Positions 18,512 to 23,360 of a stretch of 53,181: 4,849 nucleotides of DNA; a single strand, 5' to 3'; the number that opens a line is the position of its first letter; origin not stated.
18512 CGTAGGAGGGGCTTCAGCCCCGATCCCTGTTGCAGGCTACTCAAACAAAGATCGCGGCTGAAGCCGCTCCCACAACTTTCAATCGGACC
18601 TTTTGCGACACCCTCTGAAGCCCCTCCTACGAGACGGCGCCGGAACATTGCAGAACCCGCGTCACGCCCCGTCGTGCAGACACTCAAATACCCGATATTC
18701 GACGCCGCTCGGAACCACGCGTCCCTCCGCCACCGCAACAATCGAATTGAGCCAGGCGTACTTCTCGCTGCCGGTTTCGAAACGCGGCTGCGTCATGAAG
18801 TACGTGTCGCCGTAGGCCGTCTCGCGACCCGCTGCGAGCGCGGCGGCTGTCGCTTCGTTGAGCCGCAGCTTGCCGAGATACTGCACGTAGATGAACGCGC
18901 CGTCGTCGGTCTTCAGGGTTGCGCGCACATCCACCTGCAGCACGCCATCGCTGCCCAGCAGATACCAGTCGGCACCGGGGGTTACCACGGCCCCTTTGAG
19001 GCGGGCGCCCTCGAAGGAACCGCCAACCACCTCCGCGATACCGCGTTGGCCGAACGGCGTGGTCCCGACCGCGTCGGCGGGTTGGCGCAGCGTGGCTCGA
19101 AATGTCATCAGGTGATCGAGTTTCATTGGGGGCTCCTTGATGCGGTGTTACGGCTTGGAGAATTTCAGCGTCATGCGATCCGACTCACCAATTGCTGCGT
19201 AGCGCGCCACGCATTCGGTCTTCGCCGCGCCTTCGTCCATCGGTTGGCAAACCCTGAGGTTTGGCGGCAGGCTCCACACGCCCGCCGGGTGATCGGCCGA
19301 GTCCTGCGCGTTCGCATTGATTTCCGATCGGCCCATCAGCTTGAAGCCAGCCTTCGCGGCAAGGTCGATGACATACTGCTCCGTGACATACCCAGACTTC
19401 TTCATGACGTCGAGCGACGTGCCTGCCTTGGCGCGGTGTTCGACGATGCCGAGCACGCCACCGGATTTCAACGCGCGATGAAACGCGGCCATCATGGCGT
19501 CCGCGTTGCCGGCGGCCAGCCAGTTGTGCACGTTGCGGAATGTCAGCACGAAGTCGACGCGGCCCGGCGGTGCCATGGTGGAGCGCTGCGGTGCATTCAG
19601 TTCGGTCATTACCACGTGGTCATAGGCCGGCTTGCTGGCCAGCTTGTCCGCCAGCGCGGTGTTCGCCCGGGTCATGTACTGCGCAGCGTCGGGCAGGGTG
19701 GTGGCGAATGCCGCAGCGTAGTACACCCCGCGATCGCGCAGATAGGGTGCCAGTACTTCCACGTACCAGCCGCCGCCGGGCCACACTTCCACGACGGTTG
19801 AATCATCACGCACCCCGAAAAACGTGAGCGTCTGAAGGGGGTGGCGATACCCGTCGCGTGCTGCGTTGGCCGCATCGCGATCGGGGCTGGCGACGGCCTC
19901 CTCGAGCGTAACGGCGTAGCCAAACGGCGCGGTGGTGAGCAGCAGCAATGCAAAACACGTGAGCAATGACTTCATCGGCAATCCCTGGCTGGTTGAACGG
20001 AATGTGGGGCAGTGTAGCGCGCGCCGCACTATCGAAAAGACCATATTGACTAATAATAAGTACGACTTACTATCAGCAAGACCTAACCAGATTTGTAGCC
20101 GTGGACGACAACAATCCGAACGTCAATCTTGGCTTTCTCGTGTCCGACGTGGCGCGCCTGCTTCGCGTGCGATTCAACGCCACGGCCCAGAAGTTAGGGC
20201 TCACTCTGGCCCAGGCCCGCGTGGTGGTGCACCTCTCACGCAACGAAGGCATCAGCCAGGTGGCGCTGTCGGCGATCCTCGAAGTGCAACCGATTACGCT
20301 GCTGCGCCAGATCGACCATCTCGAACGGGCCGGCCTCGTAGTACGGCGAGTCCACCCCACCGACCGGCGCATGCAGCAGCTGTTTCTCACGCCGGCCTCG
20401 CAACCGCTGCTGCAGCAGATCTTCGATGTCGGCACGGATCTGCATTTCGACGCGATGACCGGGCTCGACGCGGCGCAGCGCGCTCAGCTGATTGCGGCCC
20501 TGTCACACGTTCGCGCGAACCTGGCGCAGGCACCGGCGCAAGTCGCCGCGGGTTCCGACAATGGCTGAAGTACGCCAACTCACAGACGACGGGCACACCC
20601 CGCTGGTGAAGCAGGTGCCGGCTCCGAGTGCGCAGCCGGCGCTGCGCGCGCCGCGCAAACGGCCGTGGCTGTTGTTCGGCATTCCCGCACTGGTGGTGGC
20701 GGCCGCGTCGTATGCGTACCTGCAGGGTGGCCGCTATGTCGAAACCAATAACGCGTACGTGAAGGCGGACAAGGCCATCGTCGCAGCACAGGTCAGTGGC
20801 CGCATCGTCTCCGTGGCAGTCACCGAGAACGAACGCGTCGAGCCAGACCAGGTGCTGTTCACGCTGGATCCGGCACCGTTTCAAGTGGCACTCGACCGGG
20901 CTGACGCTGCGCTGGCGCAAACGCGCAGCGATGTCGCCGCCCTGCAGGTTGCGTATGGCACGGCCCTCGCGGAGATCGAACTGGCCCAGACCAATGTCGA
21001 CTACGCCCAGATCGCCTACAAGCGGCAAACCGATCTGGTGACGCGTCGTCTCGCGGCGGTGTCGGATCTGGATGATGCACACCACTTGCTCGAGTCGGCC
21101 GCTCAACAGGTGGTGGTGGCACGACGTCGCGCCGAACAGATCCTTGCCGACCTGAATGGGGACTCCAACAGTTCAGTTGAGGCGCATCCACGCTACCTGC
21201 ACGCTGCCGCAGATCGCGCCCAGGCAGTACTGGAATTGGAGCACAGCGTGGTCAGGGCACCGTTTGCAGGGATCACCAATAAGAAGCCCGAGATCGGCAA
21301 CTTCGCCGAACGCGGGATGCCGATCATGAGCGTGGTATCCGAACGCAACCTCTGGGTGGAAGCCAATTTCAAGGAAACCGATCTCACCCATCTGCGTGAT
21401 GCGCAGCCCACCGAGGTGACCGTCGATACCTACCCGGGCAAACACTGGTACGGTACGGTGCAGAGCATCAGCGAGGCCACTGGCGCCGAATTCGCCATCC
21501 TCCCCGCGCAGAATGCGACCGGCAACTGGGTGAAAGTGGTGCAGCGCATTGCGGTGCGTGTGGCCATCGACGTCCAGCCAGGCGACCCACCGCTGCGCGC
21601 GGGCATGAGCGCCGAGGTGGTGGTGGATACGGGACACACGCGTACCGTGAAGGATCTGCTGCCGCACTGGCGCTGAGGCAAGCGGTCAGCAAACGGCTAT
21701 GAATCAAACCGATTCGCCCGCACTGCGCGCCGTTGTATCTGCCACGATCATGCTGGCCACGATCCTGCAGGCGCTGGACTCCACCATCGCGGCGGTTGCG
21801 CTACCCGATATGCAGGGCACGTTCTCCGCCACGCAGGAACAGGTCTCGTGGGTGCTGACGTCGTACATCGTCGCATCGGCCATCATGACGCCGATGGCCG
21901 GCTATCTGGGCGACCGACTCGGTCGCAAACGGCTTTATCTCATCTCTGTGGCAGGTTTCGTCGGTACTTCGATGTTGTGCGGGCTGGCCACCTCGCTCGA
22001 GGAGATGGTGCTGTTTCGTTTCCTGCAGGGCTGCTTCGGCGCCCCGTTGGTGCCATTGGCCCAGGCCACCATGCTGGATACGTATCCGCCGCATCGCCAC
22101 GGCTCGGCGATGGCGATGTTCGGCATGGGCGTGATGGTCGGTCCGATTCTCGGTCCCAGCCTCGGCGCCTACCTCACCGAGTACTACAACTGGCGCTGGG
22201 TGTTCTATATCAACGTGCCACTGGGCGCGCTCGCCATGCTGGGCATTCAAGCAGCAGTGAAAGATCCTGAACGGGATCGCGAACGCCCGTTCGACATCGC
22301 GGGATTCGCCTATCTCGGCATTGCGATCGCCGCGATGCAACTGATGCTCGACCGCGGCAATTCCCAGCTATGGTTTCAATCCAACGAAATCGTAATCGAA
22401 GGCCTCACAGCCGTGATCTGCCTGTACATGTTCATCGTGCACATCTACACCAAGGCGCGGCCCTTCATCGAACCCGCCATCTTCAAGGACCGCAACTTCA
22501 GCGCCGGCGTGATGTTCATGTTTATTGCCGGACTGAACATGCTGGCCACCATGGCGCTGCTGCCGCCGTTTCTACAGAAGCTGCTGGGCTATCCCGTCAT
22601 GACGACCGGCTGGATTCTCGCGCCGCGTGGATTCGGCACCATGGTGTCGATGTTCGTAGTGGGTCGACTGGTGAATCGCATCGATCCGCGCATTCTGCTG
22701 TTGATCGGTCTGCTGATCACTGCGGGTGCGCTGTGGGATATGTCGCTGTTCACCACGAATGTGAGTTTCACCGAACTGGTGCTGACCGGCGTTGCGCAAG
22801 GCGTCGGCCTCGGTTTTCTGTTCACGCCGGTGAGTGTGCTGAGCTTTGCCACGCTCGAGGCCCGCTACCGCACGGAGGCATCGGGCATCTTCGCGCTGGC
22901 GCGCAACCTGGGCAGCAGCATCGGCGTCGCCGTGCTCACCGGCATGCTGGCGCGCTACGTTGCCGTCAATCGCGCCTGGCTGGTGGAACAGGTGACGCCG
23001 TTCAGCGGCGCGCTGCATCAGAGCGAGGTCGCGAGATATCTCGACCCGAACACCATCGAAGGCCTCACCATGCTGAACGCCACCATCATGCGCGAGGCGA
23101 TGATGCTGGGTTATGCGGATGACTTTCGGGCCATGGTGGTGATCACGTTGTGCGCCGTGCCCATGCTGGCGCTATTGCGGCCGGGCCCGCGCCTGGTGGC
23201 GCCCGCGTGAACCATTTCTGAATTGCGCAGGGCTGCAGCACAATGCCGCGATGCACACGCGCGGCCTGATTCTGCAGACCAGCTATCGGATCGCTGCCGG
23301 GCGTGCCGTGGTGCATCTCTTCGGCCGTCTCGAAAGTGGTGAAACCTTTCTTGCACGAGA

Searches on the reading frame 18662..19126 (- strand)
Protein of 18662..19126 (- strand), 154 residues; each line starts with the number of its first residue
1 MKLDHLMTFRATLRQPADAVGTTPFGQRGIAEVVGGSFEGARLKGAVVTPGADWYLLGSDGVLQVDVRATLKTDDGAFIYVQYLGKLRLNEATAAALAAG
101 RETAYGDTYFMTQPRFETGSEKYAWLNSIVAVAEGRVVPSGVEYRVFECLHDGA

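Call 30: search_protein_families(library=pfam, proteins=[window:18662-19126:-], max_evalue=0.00001)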
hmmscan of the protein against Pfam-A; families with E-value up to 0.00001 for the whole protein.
window:18662-19126:- (154 aa): 1 family
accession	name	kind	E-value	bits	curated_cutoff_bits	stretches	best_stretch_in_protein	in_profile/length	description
PF11578.13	DUF3237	-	5.5e-43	146.7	24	1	2-148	2-148/149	Protein of unknown function (DUF3237)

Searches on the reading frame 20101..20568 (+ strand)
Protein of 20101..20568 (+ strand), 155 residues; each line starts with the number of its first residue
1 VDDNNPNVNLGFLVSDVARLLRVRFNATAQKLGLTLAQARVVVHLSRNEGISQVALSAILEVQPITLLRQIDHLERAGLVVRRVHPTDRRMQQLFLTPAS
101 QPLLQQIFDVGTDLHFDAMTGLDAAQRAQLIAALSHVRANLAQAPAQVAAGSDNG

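Call 30: search_protein_families(library=pfam, proteins=[window:20101-20568:+], max_evalue=0.00001)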
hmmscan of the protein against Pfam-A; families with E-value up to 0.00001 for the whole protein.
window:20101-20568:+ (155 aa): 2 families
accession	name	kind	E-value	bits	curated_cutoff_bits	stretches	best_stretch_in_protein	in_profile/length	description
PF12802.13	MarR_2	-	2.3e-11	44.1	27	1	32-90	1-60/61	MarR family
PF01047.28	MarR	-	1.8e-10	41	24.6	1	34-90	1-57/59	MarR family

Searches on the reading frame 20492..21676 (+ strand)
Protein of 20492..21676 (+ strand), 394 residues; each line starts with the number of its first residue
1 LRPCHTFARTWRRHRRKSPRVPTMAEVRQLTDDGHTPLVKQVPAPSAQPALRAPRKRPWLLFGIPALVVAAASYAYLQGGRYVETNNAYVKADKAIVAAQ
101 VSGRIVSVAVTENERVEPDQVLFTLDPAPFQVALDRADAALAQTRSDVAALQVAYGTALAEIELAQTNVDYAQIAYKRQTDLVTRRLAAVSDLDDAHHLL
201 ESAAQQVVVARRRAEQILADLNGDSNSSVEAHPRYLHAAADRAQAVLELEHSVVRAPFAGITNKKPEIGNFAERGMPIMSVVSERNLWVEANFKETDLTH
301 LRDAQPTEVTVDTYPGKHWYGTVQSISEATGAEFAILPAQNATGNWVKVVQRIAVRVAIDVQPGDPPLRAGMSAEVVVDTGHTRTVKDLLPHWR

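Call 30: search_protein_families(library=pfam, proteins=[window:20492-21676:+], max_evalue=0.00001)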
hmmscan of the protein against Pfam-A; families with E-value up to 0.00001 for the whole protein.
window:20492-21676:+ (394 aa): 4 families
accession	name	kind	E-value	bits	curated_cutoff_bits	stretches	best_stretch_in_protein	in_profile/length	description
PF13437.12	HlyD_3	-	2.3e-15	57.7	22.2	1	253-367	1-102/106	HlyD family secretion protein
PF00529.27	CusB_dom_1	-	8.9e-15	55.2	26.5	1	154-380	12-89/89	Cation efflux system protein CusB domain 1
PF16576.10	HlyD_D23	-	2.5e-14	53.5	30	1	251-328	108-186/214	Barrel-sandwich domain of CusB or HlyD membrane-fusion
PF13533.13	Biotin_lipoyl_2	-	1.7e-08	34.6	29.8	1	96-126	2-32/32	Biotin-lipoyl like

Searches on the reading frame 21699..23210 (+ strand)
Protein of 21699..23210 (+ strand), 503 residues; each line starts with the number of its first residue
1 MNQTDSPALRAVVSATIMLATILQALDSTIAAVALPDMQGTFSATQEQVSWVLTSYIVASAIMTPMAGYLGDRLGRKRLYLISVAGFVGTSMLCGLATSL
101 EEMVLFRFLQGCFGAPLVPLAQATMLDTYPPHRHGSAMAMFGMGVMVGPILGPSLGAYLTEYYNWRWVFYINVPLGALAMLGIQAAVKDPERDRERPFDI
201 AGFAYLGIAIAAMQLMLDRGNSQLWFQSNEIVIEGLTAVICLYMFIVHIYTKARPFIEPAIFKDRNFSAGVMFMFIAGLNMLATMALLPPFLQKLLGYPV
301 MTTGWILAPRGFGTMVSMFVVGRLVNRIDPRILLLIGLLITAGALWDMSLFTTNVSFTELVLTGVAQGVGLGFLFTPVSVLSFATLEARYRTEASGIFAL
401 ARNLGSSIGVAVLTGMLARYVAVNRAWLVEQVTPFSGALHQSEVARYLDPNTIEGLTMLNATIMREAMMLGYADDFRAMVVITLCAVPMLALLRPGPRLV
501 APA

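Call 30: search_protein_families(library=pfam, proteins=[window:21699-23210:+], max_evalue=0.00001)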
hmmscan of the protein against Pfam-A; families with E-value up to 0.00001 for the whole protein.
window:21699-23210:+ (503 aa): 4 families
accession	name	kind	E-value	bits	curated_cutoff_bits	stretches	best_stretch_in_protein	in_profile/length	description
PF07690.21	MFS_1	-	4e-63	213.9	33.4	1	17-409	1-346/347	Major Facilitator Superfamily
PF00083.30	Sugar_tr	-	1.7e-10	40.8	22.3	1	43-182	42-187/452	Sugar (and other) transporter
PF06609.19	TRI12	-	6.5e-08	31.9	23.2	1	29-354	61-403/599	Fungal trichothecene efflux pump (TRI12)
PF05977.19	MFS_3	-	5.2e-07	28.9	27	0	9-183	7-185/524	Transmembrane secretion effector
